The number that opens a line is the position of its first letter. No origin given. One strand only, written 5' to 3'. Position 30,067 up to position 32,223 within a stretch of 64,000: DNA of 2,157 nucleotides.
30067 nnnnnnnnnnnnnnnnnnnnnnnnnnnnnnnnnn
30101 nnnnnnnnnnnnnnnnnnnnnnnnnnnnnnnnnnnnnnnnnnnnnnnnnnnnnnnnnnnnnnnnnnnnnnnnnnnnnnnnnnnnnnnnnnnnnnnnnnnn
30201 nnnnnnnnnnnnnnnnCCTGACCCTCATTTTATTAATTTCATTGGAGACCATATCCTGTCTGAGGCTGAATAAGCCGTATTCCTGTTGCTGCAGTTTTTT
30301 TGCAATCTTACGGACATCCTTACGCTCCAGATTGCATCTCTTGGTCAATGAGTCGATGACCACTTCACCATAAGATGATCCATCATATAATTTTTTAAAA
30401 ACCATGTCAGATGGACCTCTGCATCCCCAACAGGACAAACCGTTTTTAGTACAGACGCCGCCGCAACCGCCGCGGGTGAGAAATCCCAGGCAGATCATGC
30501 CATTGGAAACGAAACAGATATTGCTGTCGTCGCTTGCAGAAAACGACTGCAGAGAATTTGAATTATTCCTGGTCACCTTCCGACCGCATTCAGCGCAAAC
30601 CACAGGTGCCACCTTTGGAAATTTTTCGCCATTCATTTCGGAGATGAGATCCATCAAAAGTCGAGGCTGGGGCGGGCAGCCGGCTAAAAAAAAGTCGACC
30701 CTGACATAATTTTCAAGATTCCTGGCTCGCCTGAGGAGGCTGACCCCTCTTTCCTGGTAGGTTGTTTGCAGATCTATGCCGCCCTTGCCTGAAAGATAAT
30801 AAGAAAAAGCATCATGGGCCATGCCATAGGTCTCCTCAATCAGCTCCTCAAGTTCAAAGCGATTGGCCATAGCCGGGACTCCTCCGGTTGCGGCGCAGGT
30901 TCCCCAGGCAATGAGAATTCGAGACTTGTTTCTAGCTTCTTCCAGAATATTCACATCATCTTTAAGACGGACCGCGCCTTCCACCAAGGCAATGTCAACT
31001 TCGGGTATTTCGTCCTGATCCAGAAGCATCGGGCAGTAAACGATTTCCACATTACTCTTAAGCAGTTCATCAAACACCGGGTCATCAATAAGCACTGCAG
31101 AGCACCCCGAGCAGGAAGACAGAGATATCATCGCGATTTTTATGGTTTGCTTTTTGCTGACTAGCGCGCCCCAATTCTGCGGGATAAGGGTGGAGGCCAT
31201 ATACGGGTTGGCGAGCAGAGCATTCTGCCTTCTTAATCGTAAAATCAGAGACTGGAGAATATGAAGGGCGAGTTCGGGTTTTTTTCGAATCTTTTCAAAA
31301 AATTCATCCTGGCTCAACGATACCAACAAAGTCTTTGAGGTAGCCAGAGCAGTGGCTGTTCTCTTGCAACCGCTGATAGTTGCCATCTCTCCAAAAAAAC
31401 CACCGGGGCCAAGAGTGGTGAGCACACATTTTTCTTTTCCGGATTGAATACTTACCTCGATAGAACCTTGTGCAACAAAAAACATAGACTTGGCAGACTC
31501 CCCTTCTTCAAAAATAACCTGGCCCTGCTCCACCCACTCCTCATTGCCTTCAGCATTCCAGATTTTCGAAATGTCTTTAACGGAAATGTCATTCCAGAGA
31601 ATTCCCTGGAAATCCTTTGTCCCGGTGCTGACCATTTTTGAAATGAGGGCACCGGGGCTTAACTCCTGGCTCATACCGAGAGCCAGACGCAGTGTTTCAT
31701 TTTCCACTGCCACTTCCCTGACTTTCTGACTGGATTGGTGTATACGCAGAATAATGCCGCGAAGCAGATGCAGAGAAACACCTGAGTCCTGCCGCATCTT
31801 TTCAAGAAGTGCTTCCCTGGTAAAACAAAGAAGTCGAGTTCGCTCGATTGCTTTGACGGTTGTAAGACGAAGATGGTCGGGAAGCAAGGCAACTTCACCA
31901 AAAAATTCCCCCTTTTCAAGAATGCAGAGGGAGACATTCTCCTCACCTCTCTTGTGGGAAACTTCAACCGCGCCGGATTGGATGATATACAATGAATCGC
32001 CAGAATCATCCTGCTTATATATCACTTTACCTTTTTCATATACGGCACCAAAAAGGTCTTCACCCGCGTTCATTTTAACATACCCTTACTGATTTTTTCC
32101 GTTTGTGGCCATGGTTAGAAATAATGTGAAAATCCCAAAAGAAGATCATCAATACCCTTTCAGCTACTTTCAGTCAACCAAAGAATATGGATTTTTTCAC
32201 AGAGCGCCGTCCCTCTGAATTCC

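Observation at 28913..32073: [NiFe]-hydrogenase with a small subunit fused to two cyclic-nucleotide-binding domains and a large subunit that ends at the Ni-site histidine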

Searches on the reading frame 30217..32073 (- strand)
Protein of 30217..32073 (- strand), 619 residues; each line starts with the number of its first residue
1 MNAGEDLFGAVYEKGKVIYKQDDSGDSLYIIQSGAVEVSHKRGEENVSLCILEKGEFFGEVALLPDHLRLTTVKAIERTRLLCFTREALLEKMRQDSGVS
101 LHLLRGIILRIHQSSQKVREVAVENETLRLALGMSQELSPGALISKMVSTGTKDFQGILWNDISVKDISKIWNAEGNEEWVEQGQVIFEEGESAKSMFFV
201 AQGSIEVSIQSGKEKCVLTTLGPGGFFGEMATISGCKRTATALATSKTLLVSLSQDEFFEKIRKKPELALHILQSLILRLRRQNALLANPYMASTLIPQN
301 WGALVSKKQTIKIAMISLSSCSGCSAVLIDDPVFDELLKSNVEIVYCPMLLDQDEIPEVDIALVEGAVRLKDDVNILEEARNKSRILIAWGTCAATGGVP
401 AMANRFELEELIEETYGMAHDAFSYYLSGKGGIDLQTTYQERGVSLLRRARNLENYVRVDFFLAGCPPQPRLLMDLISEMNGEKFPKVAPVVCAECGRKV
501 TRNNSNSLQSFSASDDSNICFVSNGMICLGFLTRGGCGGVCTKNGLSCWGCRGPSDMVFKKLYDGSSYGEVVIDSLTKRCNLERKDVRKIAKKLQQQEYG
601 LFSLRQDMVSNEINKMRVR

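Call 3: search_protein_families(library=pfam, proteins=[window:30217-32073:-], max_evalue=0.01)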
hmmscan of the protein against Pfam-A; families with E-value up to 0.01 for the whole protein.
window:30217-32073:- (619 aa): 2 families
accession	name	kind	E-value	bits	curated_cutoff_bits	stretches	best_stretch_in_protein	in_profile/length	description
PF00027.35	cNMP_binding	-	9.4e-44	147.7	27.5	2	12-96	4-89/89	Cyclic nucleotide-binding domain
PF01058.29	Oxidored_q6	-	1.3e-24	86.8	27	1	321-479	1-127/128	NADH ubiquinone oxidoreductase, 20 Kd subunit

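Call 4: search_protein_families(library=ncbifam, proteins=[window:30217-32073:-], max_evalue=0.01)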
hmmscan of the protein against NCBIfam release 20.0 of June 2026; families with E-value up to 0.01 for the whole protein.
window:30217-32073:- (619 aa): 19 families
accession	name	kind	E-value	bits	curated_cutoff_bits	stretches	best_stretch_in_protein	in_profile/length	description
NF045875.1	F420_non_VhuG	exception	6.5e-52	176.5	450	1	310-560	4-245/286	F420-non-reducing hydrogenase subunit VhuG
NF040836.1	sulfhyd_HydD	equivalog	1.1e-26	93.6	500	1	308-555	3-213/261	NADPH-dependent hydrogenase/sulfhydrogenase 1 subunit delta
TIGR03294.1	FrhG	equivalog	1.2e-23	84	245.5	1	311-401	2-95/228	coenzyme F420 hydrogenase subunit gamma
NF040831.1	sulfhyd_ShyD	equivalog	1.9e-23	83.3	460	1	311-555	1-207/240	NAD(P)-dependent hydrogenase/sulfhydrogenase 2 subunit delta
NF008732.0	PRK11753.1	equivalog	3.9e-22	78.8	266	2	185-283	32-132/214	cAMP-activated global transcriptional regulator CRP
TIGR03896.1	cyc_nuc_ocin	subfamily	3.2e-21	76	161.05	2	17-138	18-149/317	bacteriocin-type transport-associated protein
NF058543.1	ActPatMycb56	equivalog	1.9e-20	73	460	2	13-105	25-116/317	acetyltransferase Pat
NF041163.2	encap_f2b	equivalog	5.7e-16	58.7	400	2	178-276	97-197/450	family 2B encapsulin nanocompartment shell protein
NF006901.0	PRK09392.1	equivalog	3e-13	49.6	211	2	15-105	38-128/236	transcriptional activator FtrB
TIGR03697.1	NtcA_cyano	equivalog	7.2e-12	45.5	244.95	2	15-125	1-114/193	global nitrogen regulator NtcA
NF053664.1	TransRegPtrACyano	equivalog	3.5e-07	29.7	300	1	195-288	28-115/196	Crp/Fnr family transcriptional regulator PtrA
NF050815.1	TransActFtrBCaul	equivalog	1.2e-06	28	300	1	11-101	36-126/251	transcriptional activator FtrB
NF010499.0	PRK13918.1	equivalog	2e-06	27.5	274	0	12-81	17-85/205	CRP/FNR family transcriptional regulator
NF005012.1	PRK06411.1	subfamily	1.7e-05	24.5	116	1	451-480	125-154/166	NADH-quinone oxidoreductase subunit NuoB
NF052518.1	TransRegLdrP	equivalog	0.00028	21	300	0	15-72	7-65/195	transcriptional regulator LdrP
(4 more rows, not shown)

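Call 6: find_homologous_proteins(query=window:30217-32073:-, max_evalue=0.00001)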
Query window:30217-32073:- (619 aa): 426 proteins with E <= 0.00001 among 8000 candidates; the best 120 are listed.
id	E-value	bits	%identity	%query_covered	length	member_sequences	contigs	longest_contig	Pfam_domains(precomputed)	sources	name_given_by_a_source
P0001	0.0e+0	1389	100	100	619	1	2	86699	PF00027.36,PF01058.30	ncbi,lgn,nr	ncbi:MAG: cyclic nucleotide-binding domain-containing protein [Proteobacteria bacterium]|nr:cyclic n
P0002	8.3e-197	673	49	99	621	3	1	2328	PF00027.36,PF01058.30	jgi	-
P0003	3.8e-193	661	47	99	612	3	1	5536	PF00027.36,PF01058.30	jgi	jgi:F420-non-reducing hydrogenase small subunit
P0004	8.8e-193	660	48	98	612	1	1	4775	PF00027.36,PF01058.30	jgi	jgi:F420-non-reducing hydrogenase small subunit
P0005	1.7e-192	659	48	99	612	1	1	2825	PF00027.36,PF01058.30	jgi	-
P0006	4.8e-191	654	47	98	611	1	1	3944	PF00027.36,PF01058.30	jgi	jgi:F420-non-reducing hydrogenase small subunit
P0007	6.7e-191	654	47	100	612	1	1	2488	PF00027.36,PF01058.30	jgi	jgi:F420-non-reducing hydrogenase small subunit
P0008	7.1e-190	650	46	99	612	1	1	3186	PF00027.36,PF01058.30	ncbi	-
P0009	1.0e-189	650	47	100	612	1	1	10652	PF00027.36,PF01058.30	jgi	jgi:F420-non-reducing hydrogenase small subunit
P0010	1.0e-189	650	47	99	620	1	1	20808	PF00027.36,PF01058.30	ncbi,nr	ncbi:MAG: cyclic nucleotide-binding domain-containing protein [Chloroflexi bacterium]|nr:cyclic nucl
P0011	2.7e-189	649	47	99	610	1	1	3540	PF00027.36,PF01058.30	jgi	jgi:F420-non-reducing hydrogenase small subunit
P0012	5.5e-189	648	47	99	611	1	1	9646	PF00027.36,PF01058.30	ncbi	-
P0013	7.0e-187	641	45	99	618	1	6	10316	PF00027.36,PF01058.30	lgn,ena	-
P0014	1.0e-186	640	47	96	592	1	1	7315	PF00027.36,PF01058.30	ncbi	ncbi:cyclic nucleotide-binding domain-containing protein [Chloroflexota bacterium]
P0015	2.0e-185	636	47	99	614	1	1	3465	PF00027.36,PF01058.30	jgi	jgi:F420-non-reducing hydrogenase small subunit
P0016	1.6e-184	633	45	99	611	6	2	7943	PF00027.36,PF01058.30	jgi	jgi:F420-non-reducing hydrogenase small subunit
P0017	2.7e-184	632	45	99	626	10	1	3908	PF00027.36,PF01058.30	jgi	jgi:F420-non-reducing hydrogenase small subunit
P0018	1.8e-183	629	45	100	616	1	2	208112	PF00027.36,PF01058.30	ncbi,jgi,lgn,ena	-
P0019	4.0e-183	628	45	99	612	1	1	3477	PF00027.36,PF01058.30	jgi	jgi:F420-non-reducing hydrogenase small subunit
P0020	4.7e-183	628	45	100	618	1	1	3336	PF00027.36,PF01058.30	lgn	-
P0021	1.1e-182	627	46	99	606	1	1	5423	PF00027.36,PF01058.30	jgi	jgi:F420-non-reducing hydrogenase small subunit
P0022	3.5e-182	625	46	99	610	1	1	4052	PF00027.36,PF01058.30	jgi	jgi:F420-non-reducing hydrogenase small subunit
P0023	3.8e-182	625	45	98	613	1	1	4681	PF00027.36,PF01058.30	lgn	-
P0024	4.7e-182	625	45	99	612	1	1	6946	PF00027.36,PF01058.30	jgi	jgi:F420-non-reducing hydrogenase small subunit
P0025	6.4e-182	624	45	99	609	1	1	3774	PF00027.36,PF01058.30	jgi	jgi:F420-non-reducing hydrogenase small subunit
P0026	2.3e-181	622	46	99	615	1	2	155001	PF00027.36,PF01058.30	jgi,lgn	jgi:F420-non-reducing hydrogenase small subunit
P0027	2.9e-181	622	45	99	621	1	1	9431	PF00027.36,PF01058.30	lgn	-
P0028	5.3e-181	621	44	100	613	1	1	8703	PF00027.36,PF01058.30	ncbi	-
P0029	1.6e-180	620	45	99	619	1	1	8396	PF00027.36,PF01058.30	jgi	jgi:F420-non-reducing hydrogenase small subunit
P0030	6.1e-179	614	45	100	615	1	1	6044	PF00027.36,PF01058.30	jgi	jgi:F420-non-reducing hydrogenase small subunit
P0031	1.8e-177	610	45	98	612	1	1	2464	PF00027.36,PF01058.30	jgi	-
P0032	4.8e-176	605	45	98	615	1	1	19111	PF00027.36,PF01058.30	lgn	-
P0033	6.1e-176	604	46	94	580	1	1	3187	PF00027.36,PF01058.30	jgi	jgi:F420-non-reducing hydrogenase small subunit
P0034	2.1e-174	599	44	99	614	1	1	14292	PF00027.36,PF01058.30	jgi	jgi:F420-non-reducing hydrogenase small subunit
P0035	8.3e-174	597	45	100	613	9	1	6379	PF00027.36,PF01058.30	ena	-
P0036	1.9e-173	596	45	94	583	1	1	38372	PF00027.36,PF01058.30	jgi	jgi:F420-non-reducing hydrogenase small subunit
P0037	4.8e-173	595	44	100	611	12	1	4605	PF00027.36,PF01058.30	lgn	-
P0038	2.3e-172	593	44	100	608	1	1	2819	PF00027.36,PF01058.30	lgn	-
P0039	2.7e-172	592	43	98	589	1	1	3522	PF00027.36,PF01058.30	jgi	jgi:F420-non-reducing hydrogenase small subunit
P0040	5.8e-172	591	45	99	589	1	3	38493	PF00027.36,PF01058.30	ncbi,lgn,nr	ncbi:MAG: cyclic nucleotide-binding domain-containing protein [Chloroflexi bacterium]|nr:cyclic nucl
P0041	1.2e-171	590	44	100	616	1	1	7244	PF00027.36,PF01058.30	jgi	jgi:F420-non-reducing hydrogenase small subunit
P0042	1.7e-171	590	44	100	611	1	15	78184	PF00027.36,PF01058.30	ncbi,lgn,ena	-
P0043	1.8e-171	590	43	99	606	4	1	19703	PF00027.36,PF01058.30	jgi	jgi:F420-non-reducing hydrogenase small subunit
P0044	2.1e-171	589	45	100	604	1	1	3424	PF00027.36,PF01058.30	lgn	-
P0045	3.9e-171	589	43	100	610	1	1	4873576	PF00027.36,PF01058.30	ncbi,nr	ncbi:MAG: cyclic nucleotide-binding domain-containing protein [Anaerolineae bacterium]|nr:MAG: cycli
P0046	4.8e-171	588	47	91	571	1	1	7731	PF00027.36,PF01058.30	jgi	jgi:F420-non-reducing hydrogenase small subunit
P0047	5.2e-170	585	45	99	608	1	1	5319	PF00027.36,PF01058.30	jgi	jgi:F420-non-reducing hydrogenase small subunit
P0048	7.5e-170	584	44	99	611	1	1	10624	PF00027.36,PF01058.30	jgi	jgi:F420-non-reducing hydrogenase small subunit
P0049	8.7e-170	584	44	100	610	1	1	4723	PF00027.36,PF01058.30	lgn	-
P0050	7.9e-169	581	43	98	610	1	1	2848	PF00027.36,PF01058.30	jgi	jgi:F420-non-reducing hydrogenase small subunit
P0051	1.2e-168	580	43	99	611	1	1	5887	PF00027.36,PF01058.30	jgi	jgi:F420-non-reducing hydrogenase small subunit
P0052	1.9e-167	576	45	98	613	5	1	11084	PF00027.36,PF01058.30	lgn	-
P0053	3.9e-167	575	43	99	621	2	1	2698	PF00027.36,PF01058.30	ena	-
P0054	1.1e-166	574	42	98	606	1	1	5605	PF00027.36,PF01058.30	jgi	jgi:F420-non-reducing hydrogenase small subunit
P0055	1.7e-166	573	43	100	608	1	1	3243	PF00027.36,PF01058.30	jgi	jgi:F420-non-reducing hydrogenase small subunit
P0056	2.7e-165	569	42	100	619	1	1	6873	PF00027.36,PF01058.30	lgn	-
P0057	3.2e-165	569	42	100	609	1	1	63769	PF00027.36,PF01058.30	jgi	jgi:F420-non-reducing hydrogenase small subunit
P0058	3.9e-165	569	43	100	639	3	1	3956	PF00027.36,PF01058.30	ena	-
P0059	7.2e-165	568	42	100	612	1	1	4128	PF00027.36,PF01058.30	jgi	jgi:F420-non-reducing hydrogenase small subunit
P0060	4.8e-163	562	44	99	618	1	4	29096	PF00027.36,PF01058.30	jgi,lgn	jgi:F420-non-reducing hydrogenase small subunit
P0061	5.9e-162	558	41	100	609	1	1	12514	PF00027.36,PF01058.30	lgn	-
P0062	2.0e-161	557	43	100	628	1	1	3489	PF00027.36,PF01058.30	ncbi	-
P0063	3.4e-161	556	43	100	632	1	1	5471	PF00027.36,PF01058.30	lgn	-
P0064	4.7e-161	555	42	100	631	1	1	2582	PF00027.36,PF01058.30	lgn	-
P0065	1.5e-160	554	40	100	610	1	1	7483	PF00027.36,PF01058.30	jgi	jgi:F420-non-reducing hydrogenase small subunit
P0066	5.7e-160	552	43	100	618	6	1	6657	PF00027.36,PF01058.30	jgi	jgi:F420-non-reducing hydrogenase small subunit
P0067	5.5e-159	548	44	96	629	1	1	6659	PF00027.36,PF01058.30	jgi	jgi:F420-non-reducing hydrogenase small subunit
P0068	1.8e-158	547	40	98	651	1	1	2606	PF00027.36,PF01058.30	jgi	-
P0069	5.2e-158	545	43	99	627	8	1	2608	PF00027.36,PF01058.30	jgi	jgi:F420-non-reducing hydrogenase small subunit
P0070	8.7e-158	544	43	99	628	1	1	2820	PF00027.36,PF01058.30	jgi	jgi:F420-non-reducing hydrogenase small subunit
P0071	1.0e-157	544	44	96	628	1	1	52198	PF00027.36,PF01058.30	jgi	jgi:F420-non-reducing hydrogenase small subunit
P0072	1.0e-157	544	46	84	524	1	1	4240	PF00027.36,PF01058.30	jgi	jgi:F420-non-reducing hydrogenase small subunit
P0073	1.2e-157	544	44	96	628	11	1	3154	PF00027.36,PF01058.30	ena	-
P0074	1.4e-157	544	43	99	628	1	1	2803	PF00027.36,PF01058.30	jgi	jgi:F420-non-reducing hydrogenase small subunit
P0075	2.0e-157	543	43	100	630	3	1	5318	PF00027.36,PF01058.30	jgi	jgi:F420-non-reducing hydrogenase small subunit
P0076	4.2e-157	542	42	99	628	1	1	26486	PF00027.36,PF01058.30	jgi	jgi:F420-non-reducing hydrogenase small subunit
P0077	6.6e-157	542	41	99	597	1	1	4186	PF00027.36,PF01058.30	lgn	-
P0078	7.5e-157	541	43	96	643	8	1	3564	PF00027.36,PF01058.30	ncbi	-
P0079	9.6e-157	541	42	98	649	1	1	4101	PF00027.36,PF01058.30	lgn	-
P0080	3.7e-156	539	43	100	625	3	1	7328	PF00027.36,PF01058.30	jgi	jgi:F420-non-reducing hydrogenase small subunit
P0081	4.0e-156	539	43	99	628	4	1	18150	PF00027.36,PF01058.30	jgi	jgi:F420-non-reducing hydrogenase small subunit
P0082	7.9e-156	538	42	100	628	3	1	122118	PF00027.36,PF01058.30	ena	-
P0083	9.3e-156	538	43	100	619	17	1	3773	PF00027.36,PF01058.30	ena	-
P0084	2.9e-155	536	44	95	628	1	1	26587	PF00027.36,PF01058.30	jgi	jgi:F420-non-reducing hydrogenase small subunit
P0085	3.1e-155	536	41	100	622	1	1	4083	PF00027.36,PF01058.30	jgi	-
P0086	4.6e-155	535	44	96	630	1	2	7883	PF00027.36,PF01058.30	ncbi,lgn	-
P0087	4.7e-155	535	43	96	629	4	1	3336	PF00027.36,PF01058.30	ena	-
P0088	5.9e-155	535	42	100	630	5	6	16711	PF00027.36,PF01058.30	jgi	jgi:F420-non-reducing hydrogenase small subunit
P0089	5.9e-155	535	42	100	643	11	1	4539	PF00027.36,PF01058.30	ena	-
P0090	6.1e-155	535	43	100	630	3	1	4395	PF00027.36,PF01058.30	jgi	-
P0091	6.9e-155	535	42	99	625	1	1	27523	PF00027.36,PF01058.30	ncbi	-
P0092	9.5e-155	534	43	98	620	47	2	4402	PF00027.36,PF01058.30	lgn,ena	-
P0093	1.1e-154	534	42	100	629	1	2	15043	PF00027.36,PF01058.30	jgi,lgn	jgi:F420-non-reducing hydrogenase small subunit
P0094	1.2e-154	534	43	96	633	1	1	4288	PF00027.36,PF01058.30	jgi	jgi:F420-non-reducing hydrogenase small subunit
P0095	1.2e-154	534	41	99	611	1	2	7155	PF00027.36,PF01058.30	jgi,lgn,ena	-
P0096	1.8e-154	534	44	94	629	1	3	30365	PF00027.36,PF01058.30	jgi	jgi:F420-non-reducing hydrogenase small subunit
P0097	2.5e-154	533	44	96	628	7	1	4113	PF00027.36,PF01058.30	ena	-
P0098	3.9e-154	532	44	94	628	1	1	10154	PF00027.36,PF01058.30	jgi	jgi:F420-non-reducing hydrogenase small subunit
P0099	4.5e-154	532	41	98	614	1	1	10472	PF00027.36,PF01058.30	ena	-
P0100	5.1e-154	532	44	96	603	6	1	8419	PF00027.36,PF01058.30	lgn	-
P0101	5.9e-154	532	42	100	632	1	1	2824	PF00027.36,PF01058.30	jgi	-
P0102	8.4e-154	531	43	96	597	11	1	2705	PF00027.36,PF01058.30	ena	-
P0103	8.6e-154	531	44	96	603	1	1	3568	PF00027.36,PF01058.30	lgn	-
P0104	8.8e-154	531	44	96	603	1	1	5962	PF00027.36,PF01058.30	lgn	-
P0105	1.1e-153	531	42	100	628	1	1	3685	PF00027.36,PF01058.30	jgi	-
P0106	1.5e-153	530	41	100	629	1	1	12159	PF00027.36,PF01058.30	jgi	jgi:F420-non-reducing hydrogenase small subunit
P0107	2.8e-153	530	44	94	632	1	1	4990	PF00027.36,PF01058.30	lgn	-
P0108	3.1e-153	529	46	90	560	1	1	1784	PF00027.36,PF01058.30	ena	-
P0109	7.0e-153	528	45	96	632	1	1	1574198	PF00027.36,PF01058.30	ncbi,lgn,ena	-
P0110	8.5e-153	528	42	96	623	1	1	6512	PF00027.36,PF01058.30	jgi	jgi:F420-non-reducing hydrogenase small subunit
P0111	9.2e-153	528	41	100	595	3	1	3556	PF00027.36,PF01058.30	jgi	jgi:F420-non-reducing hydrogenase small subunit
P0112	1.3e-152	527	43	96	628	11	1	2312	PF00027.36,PF01058.30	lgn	-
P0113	2.1e-152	527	41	100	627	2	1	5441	PF00027.36,PF01058.30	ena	-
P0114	7.7e-152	525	44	94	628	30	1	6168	PF00027.36,PF01058.30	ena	-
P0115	2.1e-151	523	42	96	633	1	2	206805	PF00027.36,PF01058.30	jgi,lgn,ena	-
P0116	2.9e-151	523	43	95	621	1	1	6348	PF00027.36,PF01058.30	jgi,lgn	-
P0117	3.4e-151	523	43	100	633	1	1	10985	PF00027.36,PF01058.30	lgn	-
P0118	3.7e-151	523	47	80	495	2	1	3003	PF00027.36,PF01058.30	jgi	jgi:F420-non-reducing hydrogenase small subunit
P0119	5.2e-151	522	42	96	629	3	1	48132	PF00027.36,PF01058.30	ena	-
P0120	1.0e-150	521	42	94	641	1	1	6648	PF00027.36,PF01058.30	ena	-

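Call 11: find_encoding_contigs(protein=P0001, flank=10000, max_places=3)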
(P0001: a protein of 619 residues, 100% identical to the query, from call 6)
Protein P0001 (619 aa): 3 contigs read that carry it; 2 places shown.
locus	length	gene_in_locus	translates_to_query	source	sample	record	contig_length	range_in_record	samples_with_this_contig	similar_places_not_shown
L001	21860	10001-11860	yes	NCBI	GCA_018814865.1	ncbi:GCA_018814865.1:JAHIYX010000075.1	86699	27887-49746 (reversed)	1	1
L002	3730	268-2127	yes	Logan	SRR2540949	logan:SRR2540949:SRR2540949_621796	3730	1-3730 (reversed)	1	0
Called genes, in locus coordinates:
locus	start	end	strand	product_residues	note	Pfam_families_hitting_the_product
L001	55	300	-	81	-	PF09905:VF530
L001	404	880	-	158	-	PF00075:RNase_H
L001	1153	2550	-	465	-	PF12146:Hydrolase_4, PF00561:Abhydrolase_1, PF12697:Abhydrolase_6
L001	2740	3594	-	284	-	-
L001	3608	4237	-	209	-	PF13489:Methyltransf_23, PF08241:Methyltransf_11, PF13649:Methyltransf_25 (weak)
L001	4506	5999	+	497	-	PF08668:HDOD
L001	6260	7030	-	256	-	PF00481:PP2C, PF13672:PP2C_2, PF07228:SpoIIE (faint)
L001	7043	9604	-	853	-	PF05226:CHASE2, PF00069:Pkinase, PF07714:PK_Tyr_Ser-Thr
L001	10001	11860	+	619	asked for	PF00027:cNMP_binding, PF01058:Oxidored_q6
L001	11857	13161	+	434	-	PF00374:NiFeSe_Hases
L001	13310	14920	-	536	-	PF00005:ABC_tran, PF02463:SMC_N, PF13401:AAA_22 (faint), PF13555:AAA_29 (faint), PF13304:AAA_21 (faint), PF00005:ABC_tran, PF08352:oligo_HPY (weak)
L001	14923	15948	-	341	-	PF12911:OppC_N, PF00528:BPD_transp_1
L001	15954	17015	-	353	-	PF00528:BPD_transp_1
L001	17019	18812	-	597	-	PF00496:SBP_bac_5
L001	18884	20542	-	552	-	PF28239:Npun_R2479 (weak), PF01966:HD (weak), PF01590:GAF, PF13185:GAF_2, PF13492:GAF_3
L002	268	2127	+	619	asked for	PF00027:cNMP_binding, PF01058:Oxidored_q6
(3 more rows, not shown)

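Call 13: search_solved_structures(query=window:30217-32073:-, max_evalue=0.00001)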
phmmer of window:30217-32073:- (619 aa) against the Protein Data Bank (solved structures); distinct sequences matched with E-value up to 0.00001: 114 (the best 60 are shown).
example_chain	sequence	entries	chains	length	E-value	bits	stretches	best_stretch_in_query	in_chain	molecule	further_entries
5odc_E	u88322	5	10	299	2.9e-47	164.6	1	311-559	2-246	Methyl-viologen reducing hydrogenase subunit G | Methyl-viologen reducing hydrogenase, subunit G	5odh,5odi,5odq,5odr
9sfi_I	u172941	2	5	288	4e-43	150.9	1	310-584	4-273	F420-non-reducing hydrogenase small subunit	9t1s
9sw2_E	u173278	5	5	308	2.1e-29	105.6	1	309-558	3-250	F420-non-reducing hydrogenase subunit G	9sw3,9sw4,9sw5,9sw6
9ya0_MA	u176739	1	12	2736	5.9e-20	74.4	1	10-147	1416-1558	PCR12, TGME49_219070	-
9e15_A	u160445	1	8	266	5.2e-19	71.3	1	311-422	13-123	Sulfhydrogenase 1 subunit delta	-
9nez_A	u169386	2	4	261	5.3e-19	71.3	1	311-422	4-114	Sulfhydrogenase 1 subunit delta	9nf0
9e1j_A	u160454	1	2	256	5.4e-19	71.2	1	311-422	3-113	Sulfhydrogenase 1 subunit delta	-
7t2r_E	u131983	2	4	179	9.9e-18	67.1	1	311-489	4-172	NiFe hydrogenase small subunit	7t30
5dyk_A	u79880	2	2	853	5.2e-17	64.7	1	12-89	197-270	CGMP-dependent protein kinase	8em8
5xf9_C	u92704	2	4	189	8e-17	64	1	309-480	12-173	NAD-reducing hydrogenase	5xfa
6qii_G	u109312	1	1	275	1.4e-16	63.2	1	310-402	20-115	Coenzyme F420 hydrogenase subunit gamma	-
6qgr_G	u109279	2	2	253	2.1e-16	62.6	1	310-403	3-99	Coenzyme F420 hydrogenase subunit gamma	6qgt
3of1_A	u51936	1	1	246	3.4e-16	62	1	9-84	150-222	cAMP-dependent protein kinase regulatory subunit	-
9p74_A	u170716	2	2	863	4.8e-16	61.5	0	11-124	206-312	cGMP-dependent protein kinase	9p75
5ezr_A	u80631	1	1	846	6.3e-16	61.1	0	11-124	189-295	cGMP-dependent protein kinase, putative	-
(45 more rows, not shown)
